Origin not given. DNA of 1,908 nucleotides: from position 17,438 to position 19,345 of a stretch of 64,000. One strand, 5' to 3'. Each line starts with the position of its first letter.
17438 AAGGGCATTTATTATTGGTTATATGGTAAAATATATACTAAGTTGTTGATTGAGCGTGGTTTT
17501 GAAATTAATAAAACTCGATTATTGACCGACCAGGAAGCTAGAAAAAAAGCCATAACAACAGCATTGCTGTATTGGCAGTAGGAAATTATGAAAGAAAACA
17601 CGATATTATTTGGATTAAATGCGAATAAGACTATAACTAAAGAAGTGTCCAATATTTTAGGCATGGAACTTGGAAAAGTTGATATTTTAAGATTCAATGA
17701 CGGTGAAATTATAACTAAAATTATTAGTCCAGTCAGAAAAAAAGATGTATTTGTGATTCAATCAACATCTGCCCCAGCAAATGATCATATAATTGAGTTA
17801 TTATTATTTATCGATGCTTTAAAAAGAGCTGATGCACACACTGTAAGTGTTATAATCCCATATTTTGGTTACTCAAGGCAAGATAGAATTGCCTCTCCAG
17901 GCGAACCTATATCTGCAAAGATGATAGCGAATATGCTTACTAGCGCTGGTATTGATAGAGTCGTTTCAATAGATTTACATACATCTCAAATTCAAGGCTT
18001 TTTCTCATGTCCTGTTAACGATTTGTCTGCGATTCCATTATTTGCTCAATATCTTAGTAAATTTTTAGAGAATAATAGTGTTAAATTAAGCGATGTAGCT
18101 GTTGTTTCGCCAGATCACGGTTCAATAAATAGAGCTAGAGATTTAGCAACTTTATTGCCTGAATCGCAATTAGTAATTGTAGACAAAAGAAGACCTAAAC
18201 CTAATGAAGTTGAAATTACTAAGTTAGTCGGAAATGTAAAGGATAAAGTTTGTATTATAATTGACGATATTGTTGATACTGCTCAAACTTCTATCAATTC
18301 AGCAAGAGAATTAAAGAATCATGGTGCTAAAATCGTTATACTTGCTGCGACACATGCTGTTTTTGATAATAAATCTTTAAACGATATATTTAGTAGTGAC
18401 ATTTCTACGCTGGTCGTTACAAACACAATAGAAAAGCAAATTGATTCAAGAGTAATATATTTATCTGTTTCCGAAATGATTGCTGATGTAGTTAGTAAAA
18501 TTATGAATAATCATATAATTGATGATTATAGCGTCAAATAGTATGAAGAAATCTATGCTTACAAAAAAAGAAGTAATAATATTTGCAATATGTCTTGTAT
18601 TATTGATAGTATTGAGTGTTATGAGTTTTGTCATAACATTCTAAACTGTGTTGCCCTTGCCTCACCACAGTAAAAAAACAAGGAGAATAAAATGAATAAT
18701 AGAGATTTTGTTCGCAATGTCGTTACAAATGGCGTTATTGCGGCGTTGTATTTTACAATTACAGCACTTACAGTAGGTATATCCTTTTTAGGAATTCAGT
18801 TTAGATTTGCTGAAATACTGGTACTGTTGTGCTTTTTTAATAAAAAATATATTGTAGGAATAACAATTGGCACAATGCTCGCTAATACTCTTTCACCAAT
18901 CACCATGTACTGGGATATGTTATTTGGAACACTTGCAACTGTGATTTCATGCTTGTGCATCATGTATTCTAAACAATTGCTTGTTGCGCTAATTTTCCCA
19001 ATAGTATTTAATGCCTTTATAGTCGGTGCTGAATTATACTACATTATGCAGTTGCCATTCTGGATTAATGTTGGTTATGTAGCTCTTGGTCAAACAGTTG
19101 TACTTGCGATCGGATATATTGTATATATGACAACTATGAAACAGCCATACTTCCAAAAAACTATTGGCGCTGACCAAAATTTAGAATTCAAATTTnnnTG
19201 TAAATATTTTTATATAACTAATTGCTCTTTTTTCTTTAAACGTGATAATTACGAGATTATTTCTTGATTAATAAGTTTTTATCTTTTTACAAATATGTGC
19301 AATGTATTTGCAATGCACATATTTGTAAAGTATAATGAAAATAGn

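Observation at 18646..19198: Candidate preQ1-I riboswitch upstream of queT within a queuosine salvage cluster (queT, tgt, queA, queH) lacking de novo genes in the window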

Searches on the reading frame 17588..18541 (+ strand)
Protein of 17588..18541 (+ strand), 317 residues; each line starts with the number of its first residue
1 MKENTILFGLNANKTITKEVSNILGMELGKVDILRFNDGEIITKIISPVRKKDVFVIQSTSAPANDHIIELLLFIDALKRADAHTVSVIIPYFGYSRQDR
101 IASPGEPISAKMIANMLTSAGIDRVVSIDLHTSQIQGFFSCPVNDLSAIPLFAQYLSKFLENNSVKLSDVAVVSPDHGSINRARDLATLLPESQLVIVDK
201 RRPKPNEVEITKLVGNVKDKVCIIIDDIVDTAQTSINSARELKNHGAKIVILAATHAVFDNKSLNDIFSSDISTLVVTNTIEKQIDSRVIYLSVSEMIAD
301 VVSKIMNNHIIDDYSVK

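Call 6: search_protein_families(library=pfam, proteins=[window:17588-18541:+])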
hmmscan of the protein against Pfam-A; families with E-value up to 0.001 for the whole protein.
window:17588-18541:+ (317 aa): 4 families
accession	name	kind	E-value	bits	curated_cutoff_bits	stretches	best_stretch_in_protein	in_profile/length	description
PF13793.12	Pribosyltran_N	-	1e-42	145.1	25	1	6-121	2-117/117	N-terminal domain of ribose phosphate pyrophosphokinase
PF00156.33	Pribosyltran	-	8.6e-16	58.1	26.3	1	161-257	24-125/158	Phosphoribosyl transferase domain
PF14572.12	Pribosyl_synth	-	2.3e-15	57.5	27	1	211-309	75-177/184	Phosphoribosyl synthetase-associated domain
PF14681.12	UPRTase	-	0.00023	21.2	27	1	201-288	102-189/206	Uracil phosphoribosyltransferase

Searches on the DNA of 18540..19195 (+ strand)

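Call 4: search_rna_families(source=window, start=18540, end=18720, threshold=evalue, max_evalue=10, show_alignments=5)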
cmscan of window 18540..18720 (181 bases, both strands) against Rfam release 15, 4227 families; matches with E-value up to 10: 5.
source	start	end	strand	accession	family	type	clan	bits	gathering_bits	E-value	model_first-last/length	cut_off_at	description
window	18641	18687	+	RF00522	PreQ1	Cis-reg; riboswitch;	-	18.3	39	0.12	1-45/45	no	PreQ1 (pre queuosine) riboswitch aptamer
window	18654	18694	+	RF03012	Mu-gpT-DE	Gene; sRNA;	-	13.6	49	0.88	1-53/53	no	Mu-gpT-DE RNA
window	18606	18649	-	RF03883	mir-9256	Gene; miRNA;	-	13.5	80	4.8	1-67/67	no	mir-9256 microRNA precursor family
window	18540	18598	+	RF03146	RAGATH-9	Gene; sRNA;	-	12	75.2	8.4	113-173/173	5'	RAGATH-9 RNA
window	18637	18720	-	RF01794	sok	Gene; antitoxin;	-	9.3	59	6.4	73-157/157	5'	sok antitoxin (CssrC)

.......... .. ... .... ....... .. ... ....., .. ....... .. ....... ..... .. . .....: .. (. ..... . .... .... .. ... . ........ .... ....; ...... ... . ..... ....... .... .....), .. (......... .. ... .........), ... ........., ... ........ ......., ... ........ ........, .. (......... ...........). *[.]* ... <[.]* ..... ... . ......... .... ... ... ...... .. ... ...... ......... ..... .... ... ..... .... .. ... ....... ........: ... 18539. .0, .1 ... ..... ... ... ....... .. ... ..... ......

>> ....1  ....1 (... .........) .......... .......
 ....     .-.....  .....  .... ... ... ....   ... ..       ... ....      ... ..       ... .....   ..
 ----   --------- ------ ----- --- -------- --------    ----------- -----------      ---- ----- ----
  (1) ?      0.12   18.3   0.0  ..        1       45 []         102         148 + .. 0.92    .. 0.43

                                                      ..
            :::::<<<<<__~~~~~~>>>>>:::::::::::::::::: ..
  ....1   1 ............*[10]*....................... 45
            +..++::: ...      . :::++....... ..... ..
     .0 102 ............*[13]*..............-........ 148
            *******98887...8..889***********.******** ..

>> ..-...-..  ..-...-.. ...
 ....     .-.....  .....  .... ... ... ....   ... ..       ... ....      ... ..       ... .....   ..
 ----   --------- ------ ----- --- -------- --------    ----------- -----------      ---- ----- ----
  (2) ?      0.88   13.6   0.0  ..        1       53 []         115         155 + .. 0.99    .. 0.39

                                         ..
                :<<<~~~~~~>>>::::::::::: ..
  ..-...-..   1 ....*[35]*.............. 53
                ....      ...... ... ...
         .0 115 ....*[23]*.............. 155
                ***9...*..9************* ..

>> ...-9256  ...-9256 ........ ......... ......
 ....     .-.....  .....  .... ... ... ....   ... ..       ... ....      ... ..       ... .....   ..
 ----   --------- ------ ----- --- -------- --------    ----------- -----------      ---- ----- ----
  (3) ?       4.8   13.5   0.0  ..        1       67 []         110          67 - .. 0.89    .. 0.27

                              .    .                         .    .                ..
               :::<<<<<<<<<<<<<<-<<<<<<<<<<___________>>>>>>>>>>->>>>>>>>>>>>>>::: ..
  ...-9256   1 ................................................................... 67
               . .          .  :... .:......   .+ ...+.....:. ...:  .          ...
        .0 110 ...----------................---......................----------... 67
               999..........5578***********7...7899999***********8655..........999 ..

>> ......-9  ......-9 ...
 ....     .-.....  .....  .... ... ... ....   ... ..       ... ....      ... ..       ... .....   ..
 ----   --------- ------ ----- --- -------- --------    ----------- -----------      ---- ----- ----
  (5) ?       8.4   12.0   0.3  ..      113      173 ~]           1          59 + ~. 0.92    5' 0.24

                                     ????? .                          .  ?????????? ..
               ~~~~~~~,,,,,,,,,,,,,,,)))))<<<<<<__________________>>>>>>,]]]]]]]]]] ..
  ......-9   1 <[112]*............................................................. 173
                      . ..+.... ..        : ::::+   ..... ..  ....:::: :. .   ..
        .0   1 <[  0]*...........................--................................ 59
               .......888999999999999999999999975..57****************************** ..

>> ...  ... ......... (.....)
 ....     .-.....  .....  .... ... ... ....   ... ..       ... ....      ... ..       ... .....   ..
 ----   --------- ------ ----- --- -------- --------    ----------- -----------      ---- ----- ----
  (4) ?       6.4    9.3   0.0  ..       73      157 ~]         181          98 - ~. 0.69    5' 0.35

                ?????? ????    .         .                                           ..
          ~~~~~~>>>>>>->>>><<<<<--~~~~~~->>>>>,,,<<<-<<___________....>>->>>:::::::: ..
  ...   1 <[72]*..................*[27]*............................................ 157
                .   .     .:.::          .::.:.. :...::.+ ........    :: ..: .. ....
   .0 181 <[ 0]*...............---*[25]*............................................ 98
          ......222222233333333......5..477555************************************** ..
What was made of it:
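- On preQ1-II (RF01054) / preQ1-III (RF02680): Neither family appears among the matches at E<=10 for 18540-18720 (call 4).
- Closest known: preQ1-II. Different: Neither family matches the leader at E<=10 (call 4).
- RF00522 is the top Rfam match for the leader, over the full model length, although below threshold: 18.3 bits, E 0.12 (call 4). Sub-threshold Rfam score (call 4).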

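Call 13: search_rna_families(sources=[L003, L005, L009, L015, L017, L020, L023, L033, L041, L043, L046, L047, L053, L058, L066, L071, L010, L042, L048, L035], threshold=gathering, show_alignments=3)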
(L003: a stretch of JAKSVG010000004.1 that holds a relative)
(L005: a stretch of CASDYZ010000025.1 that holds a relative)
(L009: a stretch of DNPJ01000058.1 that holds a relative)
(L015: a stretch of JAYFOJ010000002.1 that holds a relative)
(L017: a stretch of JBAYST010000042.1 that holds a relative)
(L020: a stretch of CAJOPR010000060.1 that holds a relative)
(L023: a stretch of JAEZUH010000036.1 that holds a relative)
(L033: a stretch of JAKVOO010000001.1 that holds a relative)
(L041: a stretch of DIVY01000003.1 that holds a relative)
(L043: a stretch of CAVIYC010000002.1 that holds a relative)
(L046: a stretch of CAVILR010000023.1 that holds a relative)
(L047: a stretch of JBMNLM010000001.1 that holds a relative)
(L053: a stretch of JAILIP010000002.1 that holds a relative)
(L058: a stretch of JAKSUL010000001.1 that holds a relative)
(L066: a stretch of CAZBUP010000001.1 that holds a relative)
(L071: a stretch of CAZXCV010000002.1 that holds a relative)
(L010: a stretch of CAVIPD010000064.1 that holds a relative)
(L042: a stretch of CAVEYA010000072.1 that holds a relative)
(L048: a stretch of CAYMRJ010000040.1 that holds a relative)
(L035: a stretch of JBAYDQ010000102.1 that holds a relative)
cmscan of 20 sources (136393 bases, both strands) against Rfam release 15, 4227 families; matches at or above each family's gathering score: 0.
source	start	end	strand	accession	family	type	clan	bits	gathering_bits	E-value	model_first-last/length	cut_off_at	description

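Call 58: search_rna_families(source=L053, start=3860, end=4040, threshold=evalue, max_evalue=10, show_alignments=1)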
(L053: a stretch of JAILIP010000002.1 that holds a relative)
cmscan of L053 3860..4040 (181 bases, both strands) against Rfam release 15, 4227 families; matches with E-value up to 10: 7.
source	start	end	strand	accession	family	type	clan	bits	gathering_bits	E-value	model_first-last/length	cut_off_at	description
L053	3923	4003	+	RF02980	freshwater-2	Cis-reg;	-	18.1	49.9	0.89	1-84/84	no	freshwater-2 RNA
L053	3943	4027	+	RF02644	Spy490380c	Gene; sRNA;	-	17.7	65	6.3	1-96/96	no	S. pyogenes small RNA Spy490380c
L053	3955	3995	+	RF00522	PreQ1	Cis-reg; riboswitch;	-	15.2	39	0.7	1-45/45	no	PreQ1 (pre queuosine) riboswitch aptamer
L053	3944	4003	+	RF03084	DUF2815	Gene; sRNA;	-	14.8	41.2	2.7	1-62/62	no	DUF2815 RNA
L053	3870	3894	-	RF01338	CRISPR-DR25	Gene; CRISPR;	CL00014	12.8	36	9.2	1-25/25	no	CRISPR RNA direct repeat element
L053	3917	3941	+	RF01726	SAM-II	Cis-reg; riboswitch;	-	11.7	44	9.9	1-60/60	no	SAM-II riboswitch aptamer (SAM-II long loop)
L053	3958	3983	+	RF01072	TMV_UPD-PK3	Cis-reg;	-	8.8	34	9.9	1-22/31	no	Pseudoknot of upstream pseudoknot domain (UPD) of the 3'UTR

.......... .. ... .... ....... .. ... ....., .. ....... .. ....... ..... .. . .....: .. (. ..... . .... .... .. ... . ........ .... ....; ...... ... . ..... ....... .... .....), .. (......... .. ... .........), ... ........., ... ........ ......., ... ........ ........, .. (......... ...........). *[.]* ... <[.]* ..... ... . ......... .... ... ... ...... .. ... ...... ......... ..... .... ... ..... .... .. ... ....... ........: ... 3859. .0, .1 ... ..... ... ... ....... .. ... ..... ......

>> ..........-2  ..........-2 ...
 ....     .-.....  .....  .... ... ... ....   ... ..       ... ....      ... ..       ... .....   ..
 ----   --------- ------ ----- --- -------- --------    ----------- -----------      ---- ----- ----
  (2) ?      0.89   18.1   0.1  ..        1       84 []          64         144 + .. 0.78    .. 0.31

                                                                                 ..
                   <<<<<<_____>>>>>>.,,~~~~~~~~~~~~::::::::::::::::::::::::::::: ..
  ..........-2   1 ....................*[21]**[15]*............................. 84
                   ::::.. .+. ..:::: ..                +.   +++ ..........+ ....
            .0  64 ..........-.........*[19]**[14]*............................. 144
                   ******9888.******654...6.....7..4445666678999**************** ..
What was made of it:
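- RF00522 fails on this whole clade (calls 13, 58).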

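Call 59: search_rna_families(source=L050, start=3860, end=4040, threshold=evalue, max_evalue=10, show_alignments=1)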
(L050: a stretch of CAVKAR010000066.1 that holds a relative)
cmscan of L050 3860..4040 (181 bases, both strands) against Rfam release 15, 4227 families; matches with E-value up to 10: 4.
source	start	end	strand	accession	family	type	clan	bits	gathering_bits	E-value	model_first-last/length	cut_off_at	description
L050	3948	3995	+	RF00522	PreQ1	Cis-reg; riboswitch;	-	24.6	39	0.0028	1-45/45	no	PreQ1 (pre queuosine) riboswitch aptamer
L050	3946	3985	-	RF00446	mir-133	Gene; miRNA;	-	12.5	55.5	3.2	1-74/74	no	mir-133 microRNA precursor family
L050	3879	3993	-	RF01956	NEAT1_2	Gene; lncRNA;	-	11.6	60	2.2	1-116/116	no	Nuclear enriched abundant transcript 1 conserved region 2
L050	3976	4038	-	RF02188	ST7-OT4_2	Gene; lncRNA;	-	11.5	55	4.4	108-172/172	no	ST7 overlapping transcript 4 conserved region 2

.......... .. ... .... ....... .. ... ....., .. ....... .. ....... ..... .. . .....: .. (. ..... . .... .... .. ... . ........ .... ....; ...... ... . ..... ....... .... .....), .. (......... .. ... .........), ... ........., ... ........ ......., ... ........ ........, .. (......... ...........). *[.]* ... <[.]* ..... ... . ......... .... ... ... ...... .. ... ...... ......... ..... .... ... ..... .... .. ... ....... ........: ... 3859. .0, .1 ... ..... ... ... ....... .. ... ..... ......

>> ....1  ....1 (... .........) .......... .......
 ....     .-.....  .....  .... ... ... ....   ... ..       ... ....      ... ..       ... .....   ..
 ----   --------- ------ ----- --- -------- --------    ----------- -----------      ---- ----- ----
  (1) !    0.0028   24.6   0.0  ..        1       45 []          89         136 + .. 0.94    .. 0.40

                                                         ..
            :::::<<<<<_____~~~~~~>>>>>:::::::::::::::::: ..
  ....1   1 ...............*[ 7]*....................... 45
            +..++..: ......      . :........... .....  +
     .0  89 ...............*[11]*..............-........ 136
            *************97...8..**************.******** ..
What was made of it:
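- On preQ1-I riboswitch (Rfam RF00522): Relatives score 15.2 and 24.6 bits (calls 58-59).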

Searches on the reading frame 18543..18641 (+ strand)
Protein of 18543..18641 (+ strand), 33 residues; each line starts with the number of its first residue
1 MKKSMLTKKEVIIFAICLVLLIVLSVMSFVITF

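Call 46: search_protein_families(library=pfam, proteins=[window:18543-18641:+], max_evalue=0.001)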
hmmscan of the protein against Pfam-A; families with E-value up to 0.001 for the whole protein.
window:18543-18641:+ (33 aa): 0 families
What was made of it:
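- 18543..18644 (+): 33-codon ORF encoding a single-pass hydrophobic peptide. Its stop codon ends 1 nt before P1. It is a possible upstream cistron, and it is uncertain whether it belongs to the regulatory unit. There is no Pfam hit (call 46).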
